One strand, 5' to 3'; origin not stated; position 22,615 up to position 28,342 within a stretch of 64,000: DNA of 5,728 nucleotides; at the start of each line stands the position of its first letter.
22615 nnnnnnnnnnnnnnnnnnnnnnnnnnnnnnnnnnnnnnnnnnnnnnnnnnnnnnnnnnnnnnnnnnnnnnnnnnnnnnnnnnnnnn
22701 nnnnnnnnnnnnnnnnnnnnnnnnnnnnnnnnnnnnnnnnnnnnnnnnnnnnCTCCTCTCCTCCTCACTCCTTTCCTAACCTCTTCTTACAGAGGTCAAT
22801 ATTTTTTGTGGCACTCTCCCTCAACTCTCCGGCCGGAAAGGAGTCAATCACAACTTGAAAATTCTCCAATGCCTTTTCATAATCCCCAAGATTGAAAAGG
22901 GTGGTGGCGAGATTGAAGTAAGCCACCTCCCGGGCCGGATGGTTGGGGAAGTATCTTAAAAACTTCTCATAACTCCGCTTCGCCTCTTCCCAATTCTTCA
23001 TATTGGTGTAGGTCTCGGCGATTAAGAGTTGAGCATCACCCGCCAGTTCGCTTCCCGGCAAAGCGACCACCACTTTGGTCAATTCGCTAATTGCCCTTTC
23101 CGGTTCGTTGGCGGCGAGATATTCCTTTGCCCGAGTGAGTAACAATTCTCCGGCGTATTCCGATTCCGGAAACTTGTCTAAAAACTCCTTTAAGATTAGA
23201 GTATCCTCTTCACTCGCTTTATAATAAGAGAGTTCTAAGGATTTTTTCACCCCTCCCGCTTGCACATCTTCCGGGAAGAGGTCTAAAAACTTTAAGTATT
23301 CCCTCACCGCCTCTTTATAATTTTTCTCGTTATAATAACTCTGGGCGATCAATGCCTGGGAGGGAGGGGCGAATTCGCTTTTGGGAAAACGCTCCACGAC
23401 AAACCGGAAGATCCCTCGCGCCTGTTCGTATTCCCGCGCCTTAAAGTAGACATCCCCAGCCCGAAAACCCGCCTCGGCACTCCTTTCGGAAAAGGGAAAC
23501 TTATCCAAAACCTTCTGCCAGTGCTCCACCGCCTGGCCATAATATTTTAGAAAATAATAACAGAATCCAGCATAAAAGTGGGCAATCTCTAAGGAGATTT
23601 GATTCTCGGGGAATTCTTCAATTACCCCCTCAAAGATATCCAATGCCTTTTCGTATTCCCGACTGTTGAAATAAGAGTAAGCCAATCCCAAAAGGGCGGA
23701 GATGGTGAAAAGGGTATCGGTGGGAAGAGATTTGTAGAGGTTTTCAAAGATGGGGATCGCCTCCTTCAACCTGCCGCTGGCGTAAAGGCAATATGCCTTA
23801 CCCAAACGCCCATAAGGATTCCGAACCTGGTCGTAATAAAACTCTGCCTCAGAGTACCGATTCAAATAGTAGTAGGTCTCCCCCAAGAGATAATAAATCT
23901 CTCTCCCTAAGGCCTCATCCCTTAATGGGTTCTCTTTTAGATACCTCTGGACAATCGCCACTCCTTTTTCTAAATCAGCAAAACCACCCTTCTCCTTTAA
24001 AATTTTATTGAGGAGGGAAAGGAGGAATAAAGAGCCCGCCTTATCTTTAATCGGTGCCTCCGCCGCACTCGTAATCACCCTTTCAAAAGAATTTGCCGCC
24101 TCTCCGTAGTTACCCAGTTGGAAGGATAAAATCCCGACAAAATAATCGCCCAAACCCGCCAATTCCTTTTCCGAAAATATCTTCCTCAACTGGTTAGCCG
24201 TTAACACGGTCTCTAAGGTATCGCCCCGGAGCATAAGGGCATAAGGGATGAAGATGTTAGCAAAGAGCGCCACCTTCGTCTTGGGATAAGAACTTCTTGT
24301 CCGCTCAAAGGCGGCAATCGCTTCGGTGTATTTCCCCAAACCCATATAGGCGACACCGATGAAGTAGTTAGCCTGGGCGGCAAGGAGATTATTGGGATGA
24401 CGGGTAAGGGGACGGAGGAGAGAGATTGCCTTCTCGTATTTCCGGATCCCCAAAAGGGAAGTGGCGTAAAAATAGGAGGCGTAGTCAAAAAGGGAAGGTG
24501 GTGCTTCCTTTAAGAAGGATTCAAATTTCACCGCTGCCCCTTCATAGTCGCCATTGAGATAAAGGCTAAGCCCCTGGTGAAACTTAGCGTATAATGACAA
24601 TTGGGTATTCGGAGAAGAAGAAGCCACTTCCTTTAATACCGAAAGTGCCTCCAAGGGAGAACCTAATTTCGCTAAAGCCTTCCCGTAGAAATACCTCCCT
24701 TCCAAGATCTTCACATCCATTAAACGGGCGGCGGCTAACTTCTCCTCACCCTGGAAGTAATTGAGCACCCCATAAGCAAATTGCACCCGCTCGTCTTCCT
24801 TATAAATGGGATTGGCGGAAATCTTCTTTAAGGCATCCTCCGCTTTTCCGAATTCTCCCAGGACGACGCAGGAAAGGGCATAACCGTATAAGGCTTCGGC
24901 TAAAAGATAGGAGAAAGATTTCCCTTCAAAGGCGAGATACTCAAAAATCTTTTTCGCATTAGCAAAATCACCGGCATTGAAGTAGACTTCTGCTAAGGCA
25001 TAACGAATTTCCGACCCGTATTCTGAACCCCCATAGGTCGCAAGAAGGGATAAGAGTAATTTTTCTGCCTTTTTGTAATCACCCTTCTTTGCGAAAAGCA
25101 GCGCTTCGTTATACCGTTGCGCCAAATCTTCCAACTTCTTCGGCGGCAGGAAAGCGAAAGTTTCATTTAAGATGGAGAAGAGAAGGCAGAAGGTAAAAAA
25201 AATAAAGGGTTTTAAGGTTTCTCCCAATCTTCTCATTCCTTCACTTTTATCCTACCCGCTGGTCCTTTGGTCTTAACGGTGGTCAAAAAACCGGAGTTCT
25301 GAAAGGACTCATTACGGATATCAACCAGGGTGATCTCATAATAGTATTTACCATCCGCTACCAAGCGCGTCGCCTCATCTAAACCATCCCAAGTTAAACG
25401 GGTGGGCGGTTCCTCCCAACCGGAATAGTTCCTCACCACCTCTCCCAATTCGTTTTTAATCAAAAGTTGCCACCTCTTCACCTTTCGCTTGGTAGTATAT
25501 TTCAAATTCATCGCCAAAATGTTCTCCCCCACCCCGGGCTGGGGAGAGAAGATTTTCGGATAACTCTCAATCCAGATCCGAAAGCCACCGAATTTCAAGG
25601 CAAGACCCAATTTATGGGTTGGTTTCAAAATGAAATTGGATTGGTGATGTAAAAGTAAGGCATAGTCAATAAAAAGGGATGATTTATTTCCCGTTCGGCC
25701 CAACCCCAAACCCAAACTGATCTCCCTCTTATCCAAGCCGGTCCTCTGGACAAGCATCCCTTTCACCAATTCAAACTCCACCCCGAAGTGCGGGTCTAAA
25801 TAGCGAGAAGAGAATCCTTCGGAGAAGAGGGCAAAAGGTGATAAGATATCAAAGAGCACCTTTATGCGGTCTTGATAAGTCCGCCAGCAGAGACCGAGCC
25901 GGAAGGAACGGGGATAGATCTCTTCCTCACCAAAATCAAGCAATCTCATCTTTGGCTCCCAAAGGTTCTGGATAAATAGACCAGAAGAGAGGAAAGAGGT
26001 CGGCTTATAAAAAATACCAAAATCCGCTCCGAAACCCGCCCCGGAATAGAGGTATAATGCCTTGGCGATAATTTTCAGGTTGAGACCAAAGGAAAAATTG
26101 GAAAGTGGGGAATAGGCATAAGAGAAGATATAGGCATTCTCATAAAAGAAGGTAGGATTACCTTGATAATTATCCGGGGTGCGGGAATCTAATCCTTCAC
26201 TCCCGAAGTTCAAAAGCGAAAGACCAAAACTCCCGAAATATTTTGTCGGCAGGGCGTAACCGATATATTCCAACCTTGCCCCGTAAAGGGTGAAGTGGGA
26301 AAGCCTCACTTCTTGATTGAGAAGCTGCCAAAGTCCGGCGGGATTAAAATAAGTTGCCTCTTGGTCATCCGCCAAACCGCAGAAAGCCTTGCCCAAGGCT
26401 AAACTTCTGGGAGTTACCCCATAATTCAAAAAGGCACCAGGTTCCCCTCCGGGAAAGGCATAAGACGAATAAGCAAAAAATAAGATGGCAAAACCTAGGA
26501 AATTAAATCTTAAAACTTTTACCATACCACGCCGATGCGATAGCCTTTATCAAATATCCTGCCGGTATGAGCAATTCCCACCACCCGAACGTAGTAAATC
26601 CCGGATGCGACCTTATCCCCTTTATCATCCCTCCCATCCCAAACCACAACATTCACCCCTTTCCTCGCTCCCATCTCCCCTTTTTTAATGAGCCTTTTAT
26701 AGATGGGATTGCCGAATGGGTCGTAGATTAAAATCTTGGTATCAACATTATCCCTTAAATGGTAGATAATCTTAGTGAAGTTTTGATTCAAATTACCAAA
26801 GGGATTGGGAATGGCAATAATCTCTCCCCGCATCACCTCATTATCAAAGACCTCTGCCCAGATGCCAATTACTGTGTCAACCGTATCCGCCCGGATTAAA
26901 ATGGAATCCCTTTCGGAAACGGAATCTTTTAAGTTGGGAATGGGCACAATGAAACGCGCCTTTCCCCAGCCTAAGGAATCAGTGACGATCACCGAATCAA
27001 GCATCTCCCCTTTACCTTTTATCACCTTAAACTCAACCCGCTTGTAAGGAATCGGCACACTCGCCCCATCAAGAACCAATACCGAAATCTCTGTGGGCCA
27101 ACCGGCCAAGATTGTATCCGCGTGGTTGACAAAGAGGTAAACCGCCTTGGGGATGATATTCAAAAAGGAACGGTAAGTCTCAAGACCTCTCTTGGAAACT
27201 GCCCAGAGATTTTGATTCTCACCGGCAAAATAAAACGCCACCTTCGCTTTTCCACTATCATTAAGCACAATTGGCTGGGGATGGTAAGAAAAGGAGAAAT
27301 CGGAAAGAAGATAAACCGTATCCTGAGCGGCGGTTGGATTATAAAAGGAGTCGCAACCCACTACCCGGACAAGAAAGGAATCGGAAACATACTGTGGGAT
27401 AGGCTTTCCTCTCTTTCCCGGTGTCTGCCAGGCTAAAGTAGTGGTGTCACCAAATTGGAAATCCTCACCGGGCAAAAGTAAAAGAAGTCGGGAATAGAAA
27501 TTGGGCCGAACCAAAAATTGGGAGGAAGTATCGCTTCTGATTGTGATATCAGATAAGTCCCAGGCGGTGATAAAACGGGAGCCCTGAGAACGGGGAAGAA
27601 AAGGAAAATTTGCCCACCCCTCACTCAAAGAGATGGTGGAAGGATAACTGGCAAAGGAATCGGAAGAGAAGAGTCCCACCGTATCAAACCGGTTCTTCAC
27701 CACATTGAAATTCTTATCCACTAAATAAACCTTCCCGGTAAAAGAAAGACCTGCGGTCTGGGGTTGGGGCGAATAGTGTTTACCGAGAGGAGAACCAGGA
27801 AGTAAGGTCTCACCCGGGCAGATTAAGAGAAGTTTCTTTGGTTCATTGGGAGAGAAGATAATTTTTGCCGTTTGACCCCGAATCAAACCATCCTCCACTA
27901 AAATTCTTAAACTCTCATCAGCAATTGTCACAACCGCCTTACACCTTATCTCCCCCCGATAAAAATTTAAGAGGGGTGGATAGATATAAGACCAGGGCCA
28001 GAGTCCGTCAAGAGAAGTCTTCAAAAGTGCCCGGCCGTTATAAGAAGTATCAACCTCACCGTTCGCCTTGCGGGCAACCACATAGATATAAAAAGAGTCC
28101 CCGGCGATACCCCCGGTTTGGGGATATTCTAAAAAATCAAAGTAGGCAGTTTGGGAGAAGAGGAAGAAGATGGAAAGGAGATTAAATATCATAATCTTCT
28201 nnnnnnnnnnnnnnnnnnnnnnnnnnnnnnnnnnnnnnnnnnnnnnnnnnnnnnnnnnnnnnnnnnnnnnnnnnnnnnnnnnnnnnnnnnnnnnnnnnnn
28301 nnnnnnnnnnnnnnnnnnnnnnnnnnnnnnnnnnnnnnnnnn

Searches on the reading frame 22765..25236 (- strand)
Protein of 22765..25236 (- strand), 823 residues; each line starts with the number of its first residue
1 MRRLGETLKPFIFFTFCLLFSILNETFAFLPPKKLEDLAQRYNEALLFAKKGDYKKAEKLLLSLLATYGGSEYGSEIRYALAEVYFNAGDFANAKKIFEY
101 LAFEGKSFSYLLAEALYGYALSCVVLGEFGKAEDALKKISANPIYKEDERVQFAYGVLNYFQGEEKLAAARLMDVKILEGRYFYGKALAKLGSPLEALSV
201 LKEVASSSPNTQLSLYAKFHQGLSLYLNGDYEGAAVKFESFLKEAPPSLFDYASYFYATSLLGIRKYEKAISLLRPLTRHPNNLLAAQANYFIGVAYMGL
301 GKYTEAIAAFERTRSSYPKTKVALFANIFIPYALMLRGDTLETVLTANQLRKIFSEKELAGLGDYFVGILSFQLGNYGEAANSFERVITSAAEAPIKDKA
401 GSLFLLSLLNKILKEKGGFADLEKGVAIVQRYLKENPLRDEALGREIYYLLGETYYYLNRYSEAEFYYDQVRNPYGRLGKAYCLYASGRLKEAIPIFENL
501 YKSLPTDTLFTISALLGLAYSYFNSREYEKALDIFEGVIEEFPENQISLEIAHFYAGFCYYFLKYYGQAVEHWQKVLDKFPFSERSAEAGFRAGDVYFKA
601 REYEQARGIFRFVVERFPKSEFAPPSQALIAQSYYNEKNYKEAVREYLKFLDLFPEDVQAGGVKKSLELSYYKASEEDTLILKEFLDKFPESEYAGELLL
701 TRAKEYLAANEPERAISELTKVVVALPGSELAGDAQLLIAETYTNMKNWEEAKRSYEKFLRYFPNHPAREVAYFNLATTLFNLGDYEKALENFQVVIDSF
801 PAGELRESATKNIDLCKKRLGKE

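Call 18: search_protein_families(library=pfam, proteins=[window:22765-25236:-], max_evalue=0.001)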
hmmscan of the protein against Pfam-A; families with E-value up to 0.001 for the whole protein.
window:22765-25236:- (823 aa): 31 families (the best 25 are shown)
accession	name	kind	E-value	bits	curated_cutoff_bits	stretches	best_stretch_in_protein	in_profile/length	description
PF07719.23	TPR_2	-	1.5e-55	181.2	27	2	772-798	3-29/34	Tetratricopeptide repeat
PF13174.12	TPR_6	-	1e-52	173.6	26.3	4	734-766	1-33/33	Tetratricopeptide repeat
PF13428.12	TPR_14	-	8.6e-43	140.8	23.5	0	514-546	3-35/44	Tetratricopeptide repeat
PF13432.12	TPR_16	-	2e-42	143.6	32.7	2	258-317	4-61/65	Tetratricopeptide repeat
PF14559.12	TPR_19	-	4.1e-37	126.8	25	1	484-544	1-57/68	Tetratricopeptide repeat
PF13424.12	TPR_12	-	3.7e-32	110.8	30.1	1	735-799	5-74/77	Tetratricopeptide repeat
PF12895.13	ANAPC3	-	2.1e-31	108.5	27.2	3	51-138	2-81/82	Anaphase-promoting complex, cyclosome, subunit 3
PF00515.34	TPR_1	-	4e-31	106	27.8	1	772-794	3-25/34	Tetratricopeptide repeat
PF13181.12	TPR_8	-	1.8e-30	102.9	25.7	0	287-312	1-26/34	Tetratricopeptide repeat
PF13525.12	YfiO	-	3.3e-26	92.8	25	2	701-821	10-141/203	Outer membrane lipoprotein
PF09976.15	TPR_21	-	4.1e-19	69.5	25.5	0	36-140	37-137/193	Tetratricopeptide repeat-like domain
PF21545.3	T7SS_EccA1_N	-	1.1e-17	64.7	27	0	45-176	106-232/272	T7SS, ESX-1 secretion system protein EccA1, N-terminal domain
PF13371.12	TPR_9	-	1.2e-13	51.3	35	0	741-808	3-67/73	Tetratricopeptide repeat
PF13176.12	TPR_7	-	2.3e-13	49.5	27.9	0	45-67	6-28/36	Tetratricopeptide repeat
PF23914.1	TPR_CcmH_CycH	-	3.1e-12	47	42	0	288-389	51-149/158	Cytochrome c-type biogenesis protein H TPR domain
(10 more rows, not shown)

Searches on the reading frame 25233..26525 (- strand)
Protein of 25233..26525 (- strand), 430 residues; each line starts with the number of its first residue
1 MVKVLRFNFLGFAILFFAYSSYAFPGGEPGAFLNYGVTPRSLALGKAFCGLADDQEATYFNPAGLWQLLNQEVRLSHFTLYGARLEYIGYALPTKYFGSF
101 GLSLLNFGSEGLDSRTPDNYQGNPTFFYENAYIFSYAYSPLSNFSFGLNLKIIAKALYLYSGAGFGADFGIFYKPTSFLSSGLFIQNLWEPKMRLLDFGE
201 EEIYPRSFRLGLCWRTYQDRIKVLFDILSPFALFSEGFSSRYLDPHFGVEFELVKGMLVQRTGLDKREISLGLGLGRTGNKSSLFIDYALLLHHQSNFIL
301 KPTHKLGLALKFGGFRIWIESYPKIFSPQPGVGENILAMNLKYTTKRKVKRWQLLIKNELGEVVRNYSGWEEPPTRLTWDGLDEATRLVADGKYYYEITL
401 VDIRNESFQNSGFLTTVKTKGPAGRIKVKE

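Call 18: search_protein_families(library=pfam, proteins=[window:25233-26525:-], max_evalue=0.001)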
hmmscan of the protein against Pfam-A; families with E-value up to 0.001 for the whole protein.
window:25233-26525:- (430 aa): 1 family
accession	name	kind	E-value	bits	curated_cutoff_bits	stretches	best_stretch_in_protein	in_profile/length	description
PF13860.13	FlgD_ig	-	1.2e-05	25.7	27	1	339-399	12-74/79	FlgD Ig-like domain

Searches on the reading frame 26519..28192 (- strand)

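Call 18: search_protein_families(library=pfam, proteins=[window:26519-28192:-], max_evalue=0.001)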
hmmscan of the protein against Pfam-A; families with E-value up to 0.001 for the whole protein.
window:26519-28192:- (557 aa): 1 family
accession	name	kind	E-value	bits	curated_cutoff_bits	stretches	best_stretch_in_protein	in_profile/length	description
PF13860.13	FlgD_ig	-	1.8e-06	28.3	27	1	477-538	16-74/79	FlgD Ig-like domain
